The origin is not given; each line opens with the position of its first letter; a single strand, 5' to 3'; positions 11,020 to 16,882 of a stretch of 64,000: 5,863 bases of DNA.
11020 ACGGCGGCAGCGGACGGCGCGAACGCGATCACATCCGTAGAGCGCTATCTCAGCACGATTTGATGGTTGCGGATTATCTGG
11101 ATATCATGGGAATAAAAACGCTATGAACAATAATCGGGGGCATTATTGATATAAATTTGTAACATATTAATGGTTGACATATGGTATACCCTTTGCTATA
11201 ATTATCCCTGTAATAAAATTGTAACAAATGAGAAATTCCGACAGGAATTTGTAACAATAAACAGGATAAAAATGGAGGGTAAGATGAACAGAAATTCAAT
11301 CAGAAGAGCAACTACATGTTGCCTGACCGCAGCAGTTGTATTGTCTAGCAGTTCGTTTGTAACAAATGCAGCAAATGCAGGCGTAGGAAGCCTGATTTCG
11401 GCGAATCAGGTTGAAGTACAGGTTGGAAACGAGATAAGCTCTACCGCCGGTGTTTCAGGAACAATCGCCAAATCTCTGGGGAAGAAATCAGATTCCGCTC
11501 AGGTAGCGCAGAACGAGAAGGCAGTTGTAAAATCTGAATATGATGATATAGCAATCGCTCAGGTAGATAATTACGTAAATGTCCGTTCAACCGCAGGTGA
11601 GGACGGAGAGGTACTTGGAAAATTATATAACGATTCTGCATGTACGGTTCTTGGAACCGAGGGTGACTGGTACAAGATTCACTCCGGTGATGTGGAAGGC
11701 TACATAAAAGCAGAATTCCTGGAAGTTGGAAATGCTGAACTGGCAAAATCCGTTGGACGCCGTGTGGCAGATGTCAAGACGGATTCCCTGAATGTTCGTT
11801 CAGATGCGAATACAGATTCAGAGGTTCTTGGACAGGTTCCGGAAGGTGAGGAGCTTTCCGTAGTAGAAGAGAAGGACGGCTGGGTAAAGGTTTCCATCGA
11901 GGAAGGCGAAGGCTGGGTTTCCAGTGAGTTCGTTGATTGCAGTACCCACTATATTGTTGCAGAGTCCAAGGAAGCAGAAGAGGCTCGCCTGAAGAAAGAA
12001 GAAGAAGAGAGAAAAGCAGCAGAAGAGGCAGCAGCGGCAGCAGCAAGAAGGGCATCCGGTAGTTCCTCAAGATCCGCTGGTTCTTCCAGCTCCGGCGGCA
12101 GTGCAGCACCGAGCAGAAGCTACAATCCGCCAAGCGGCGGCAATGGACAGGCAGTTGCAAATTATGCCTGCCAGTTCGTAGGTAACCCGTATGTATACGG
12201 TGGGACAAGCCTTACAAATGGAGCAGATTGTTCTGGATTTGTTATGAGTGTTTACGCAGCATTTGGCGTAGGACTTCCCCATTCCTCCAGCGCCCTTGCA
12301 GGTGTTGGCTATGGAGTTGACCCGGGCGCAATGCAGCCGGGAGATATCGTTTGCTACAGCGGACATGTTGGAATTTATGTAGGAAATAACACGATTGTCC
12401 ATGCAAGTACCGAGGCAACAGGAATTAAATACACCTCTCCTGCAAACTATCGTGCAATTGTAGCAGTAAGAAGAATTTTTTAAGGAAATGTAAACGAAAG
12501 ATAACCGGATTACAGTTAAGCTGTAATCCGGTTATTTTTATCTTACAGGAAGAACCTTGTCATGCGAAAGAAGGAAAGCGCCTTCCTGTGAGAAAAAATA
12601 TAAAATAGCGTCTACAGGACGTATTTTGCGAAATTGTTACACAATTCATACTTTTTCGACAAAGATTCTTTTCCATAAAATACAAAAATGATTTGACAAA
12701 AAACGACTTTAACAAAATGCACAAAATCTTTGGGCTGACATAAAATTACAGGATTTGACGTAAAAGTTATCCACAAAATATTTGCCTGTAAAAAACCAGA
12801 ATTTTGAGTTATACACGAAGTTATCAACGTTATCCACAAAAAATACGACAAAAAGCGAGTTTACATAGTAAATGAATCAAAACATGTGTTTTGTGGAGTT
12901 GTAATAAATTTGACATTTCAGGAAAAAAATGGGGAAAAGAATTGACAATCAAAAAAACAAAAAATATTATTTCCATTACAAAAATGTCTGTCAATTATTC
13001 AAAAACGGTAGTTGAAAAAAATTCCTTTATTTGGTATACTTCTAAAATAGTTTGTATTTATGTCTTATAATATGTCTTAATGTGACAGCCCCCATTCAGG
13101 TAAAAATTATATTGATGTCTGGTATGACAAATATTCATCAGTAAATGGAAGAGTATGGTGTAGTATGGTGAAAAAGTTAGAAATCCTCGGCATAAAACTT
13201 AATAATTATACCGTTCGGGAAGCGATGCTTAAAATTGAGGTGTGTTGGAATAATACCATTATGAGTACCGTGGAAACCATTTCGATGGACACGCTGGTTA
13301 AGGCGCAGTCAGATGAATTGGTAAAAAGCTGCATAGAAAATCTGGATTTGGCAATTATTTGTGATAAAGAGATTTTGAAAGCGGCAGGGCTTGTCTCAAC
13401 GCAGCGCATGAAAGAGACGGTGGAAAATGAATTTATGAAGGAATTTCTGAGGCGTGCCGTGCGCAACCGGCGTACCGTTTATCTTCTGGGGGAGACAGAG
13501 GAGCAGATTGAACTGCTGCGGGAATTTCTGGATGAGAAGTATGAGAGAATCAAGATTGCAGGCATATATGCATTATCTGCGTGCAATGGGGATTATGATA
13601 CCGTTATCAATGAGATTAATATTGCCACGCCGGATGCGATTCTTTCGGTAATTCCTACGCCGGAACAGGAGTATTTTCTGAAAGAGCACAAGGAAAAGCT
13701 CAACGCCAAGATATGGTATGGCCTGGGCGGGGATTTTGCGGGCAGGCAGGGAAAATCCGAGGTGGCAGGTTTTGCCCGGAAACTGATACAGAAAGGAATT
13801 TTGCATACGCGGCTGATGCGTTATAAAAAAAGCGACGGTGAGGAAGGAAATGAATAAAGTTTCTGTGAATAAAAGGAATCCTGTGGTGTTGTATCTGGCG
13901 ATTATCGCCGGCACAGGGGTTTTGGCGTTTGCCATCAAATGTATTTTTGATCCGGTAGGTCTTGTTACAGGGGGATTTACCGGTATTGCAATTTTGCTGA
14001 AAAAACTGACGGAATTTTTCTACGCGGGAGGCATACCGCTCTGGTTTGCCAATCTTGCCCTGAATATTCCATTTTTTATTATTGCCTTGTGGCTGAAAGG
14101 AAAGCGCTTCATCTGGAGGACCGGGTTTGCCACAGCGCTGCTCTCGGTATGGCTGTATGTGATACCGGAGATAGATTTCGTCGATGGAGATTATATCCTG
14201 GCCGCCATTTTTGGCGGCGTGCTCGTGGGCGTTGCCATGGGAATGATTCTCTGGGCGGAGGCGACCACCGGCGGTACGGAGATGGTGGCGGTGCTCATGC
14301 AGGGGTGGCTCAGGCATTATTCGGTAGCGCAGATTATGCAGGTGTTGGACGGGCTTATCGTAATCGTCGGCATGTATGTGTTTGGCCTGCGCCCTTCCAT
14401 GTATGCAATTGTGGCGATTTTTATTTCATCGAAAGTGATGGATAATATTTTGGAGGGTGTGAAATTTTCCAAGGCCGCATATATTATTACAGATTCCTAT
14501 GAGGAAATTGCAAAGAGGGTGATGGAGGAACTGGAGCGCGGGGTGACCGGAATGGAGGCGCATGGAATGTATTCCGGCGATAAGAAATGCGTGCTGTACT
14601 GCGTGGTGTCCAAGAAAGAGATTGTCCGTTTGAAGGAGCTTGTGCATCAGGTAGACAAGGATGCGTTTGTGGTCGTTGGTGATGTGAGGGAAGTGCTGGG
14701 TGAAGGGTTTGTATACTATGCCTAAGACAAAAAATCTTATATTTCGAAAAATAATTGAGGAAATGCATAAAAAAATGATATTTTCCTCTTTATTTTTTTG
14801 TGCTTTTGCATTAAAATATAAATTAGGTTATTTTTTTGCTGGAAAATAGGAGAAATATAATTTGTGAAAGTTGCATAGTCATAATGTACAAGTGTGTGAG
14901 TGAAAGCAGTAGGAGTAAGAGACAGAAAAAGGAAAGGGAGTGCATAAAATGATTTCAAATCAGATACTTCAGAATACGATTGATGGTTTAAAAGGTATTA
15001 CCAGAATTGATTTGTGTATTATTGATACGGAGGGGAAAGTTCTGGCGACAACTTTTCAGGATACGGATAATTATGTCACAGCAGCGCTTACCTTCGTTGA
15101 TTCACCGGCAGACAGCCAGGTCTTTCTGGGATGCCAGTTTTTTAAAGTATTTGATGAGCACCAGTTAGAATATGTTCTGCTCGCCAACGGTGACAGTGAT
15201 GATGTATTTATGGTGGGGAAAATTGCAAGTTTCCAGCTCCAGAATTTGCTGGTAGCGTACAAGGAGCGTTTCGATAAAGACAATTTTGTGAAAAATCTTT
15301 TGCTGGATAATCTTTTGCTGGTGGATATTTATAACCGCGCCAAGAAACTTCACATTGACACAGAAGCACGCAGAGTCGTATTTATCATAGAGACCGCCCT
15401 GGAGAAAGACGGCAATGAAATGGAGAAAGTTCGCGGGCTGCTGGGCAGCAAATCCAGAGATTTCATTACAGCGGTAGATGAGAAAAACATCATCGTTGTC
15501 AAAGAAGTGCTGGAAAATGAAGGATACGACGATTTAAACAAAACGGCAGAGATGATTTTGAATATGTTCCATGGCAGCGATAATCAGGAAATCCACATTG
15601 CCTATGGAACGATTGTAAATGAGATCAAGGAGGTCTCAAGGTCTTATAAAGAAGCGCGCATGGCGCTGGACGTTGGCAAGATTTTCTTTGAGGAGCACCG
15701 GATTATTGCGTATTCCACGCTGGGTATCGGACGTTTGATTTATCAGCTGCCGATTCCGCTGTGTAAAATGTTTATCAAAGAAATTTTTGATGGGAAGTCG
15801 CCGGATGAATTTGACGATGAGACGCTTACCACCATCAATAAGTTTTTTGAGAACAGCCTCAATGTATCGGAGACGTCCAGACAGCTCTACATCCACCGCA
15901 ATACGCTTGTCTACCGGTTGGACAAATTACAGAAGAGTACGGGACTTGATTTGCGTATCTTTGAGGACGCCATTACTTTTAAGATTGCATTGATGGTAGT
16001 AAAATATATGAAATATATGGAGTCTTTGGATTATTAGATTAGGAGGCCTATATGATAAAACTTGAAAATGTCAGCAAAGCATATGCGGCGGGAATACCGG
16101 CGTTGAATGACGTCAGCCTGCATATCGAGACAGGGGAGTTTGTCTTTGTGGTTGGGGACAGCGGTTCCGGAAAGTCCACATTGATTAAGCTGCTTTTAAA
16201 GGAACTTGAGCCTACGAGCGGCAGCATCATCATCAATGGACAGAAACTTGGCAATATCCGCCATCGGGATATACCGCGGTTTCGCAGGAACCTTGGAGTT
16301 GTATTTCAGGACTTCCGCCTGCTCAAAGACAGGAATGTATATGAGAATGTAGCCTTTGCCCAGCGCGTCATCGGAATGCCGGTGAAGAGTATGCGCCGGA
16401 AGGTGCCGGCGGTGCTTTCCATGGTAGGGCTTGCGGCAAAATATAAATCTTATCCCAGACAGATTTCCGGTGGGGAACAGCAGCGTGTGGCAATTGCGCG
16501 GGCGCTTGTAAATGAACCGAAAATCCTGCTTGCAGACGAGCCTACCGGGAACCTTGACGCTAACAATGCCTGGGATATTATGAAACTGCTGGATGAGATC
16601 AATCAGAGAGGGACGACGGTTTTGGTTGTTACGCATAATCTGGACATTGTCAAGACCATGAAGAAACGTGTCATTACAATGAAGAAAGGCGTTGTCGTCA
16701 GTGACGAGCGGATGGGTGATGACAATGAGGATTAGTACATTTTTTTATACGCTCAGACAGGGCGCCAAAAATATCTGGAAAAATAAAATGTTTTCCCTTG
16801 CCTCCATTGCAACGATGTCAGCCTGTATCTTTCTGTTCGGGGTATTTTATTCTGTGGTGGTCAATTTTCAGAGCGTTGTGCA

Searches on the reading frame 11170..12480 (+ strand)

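Call 63: search_protein_families(library=pfam, proteins=[window:11170-12480:+], max_evalue=0.00001)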
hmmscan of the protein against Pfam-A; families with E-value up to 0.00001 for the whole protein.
window:11170-12480:+ (437 aa): 3 families
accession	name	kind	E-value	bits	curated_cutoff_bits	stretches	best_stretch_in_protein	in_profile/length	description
PF08239.17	SH3_3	-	1.9e-29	102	27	2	205-255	1-53/54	Bacterial SH3 domain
PF00877.26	NLPC_P60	-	4.8e-20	71.9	23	1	338-425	1-92/105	NlpC/P60 family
PF06347.19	SH3_4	-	2.6e-14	53.2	24.1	1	204-253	2-52/56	Bacterial SH3 domain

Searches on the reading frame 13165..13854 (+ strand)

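Call 63: search_protein_families(library=pfam, proteins=[window:13165-13854:+], max_evalue=0.00001)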
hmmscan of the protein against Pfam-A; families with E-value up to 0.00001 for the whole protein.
window:13165-13854:+ (230 aa): 1 family
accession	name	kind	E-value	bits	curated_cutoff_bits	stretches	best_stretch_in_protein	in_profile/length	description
PF03808.19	Glyco_tran_WecG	-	2.3e-18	67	27.4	1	71-194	12-135/168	Glycosyl transferase WecG/TagA/CpsF family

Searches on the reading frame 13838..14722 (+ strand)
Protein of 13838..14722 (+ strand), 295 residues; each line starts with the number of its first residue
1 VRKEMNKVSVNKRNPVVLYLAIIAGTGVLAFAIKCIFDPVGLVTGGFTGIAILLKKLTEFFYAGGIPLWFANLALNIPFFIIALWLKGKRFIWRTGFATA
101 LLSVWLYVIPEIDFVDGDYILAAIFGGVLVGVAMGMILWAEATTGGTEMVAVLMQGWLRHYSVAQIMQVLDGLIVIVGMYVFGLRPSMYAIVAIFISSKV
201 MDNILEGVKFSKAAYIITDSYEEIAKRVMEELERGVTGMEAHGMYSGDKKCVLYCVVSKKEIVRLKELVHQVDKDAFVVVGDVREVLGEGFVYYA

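Call 64: search_protein_families(library=pfam, proteins=[window:13838-14722:+], max_evalue=0.00001)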
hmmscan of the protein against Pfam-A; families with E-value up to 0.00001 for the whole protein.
window:13838-14722:+ (295 aa): 2 families
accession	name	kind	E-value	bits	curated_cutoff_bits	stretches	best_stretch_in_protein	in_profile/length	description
PF02588.21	YitT_membrane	-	7.9e-56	189.1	24.3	1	19-229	2-205/205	Uncharacterised 5xTM membrane BCR, YitT family COG1284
PF10035.14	DUF2179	-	5.2e-23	81.1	22.8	1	234-288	1-55/55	Uncharacterized protein conserved in bacteria (DUF2179)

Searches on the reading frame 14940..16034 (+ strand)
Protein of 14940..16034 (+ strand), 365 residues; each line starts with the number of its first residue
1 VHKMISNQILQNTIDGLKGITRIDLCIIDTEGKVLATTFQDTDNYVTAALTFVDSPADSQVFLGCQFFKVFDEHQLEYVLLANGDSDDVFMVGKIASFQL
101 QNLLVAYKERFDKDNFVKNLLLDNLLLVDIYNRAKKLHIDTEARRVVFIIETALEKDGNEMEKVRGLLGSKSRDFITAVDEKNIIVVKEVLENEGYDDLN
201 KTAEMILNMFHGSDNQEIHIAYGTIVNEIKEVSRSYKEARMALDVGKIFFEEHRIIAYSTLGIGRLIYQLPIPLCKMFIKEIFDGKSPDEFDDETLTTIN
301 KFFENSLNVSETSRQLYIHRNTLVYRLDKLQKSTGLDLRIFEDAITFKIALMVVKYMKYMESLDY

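Call 64: search_protein_families(library=pfam, proteins=[window:14940-16034:+], max_evalue=0.00001)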
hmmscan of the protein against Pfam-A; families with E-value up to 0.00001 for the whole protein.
window:14940-16034:+ (365 aa): 2 families
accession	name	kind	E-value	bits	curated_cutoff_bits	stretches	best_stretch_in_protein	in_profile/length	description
PF13556.12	HTH_30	-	4.2e-17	62.1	27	1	296-352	2-58/59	PucR C-terminal helix-turn-helix domain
PF17853.6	GGDEF_2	-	2.5e-15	57.2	24.5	1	129-245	7-116/116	GGDEF-like domain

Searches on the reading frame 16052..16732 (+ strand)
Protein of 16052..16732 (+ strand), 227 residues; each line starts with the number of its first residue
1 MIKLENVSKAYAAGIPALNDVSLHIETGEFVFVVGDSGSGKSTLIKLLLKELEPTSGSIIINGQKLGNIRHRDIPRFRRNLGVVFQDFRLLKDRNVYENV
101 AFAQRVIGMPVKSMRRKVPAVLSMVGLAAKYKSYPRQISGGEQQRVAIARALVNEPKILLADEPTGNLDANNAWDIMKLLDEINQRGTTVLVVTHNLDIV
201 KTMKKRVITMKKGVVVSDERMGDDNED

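Call 64: search_protein_families(library=pfam, proteins=[window:16052-16732:+], max_evalue=0.00001)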
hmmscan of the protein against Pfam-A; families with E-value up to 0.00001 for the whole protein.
window:16052-16732:+ (227 aa): 4 families
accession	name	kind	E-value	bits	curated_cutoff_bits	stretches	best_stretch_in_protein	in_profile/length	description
PF00005.33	ABC_tran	-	1e-37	130.2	25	1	18-165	1-136/137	ABC transporter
PF13304.12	AAA_21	-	6.1e-07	30.2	27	0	30-49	1-26/304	AAA domain, putative AbiEii toxin, Type IV TA system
PF02463.25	SMC_N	-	1.6e-06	28.2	40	0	29-209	25-211/220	RecF/RecN/SMC N terminal domain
PF13191.12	AAA_16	-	7.6e-06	27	32.6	1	27-63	23-58/167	AAA ATPase domain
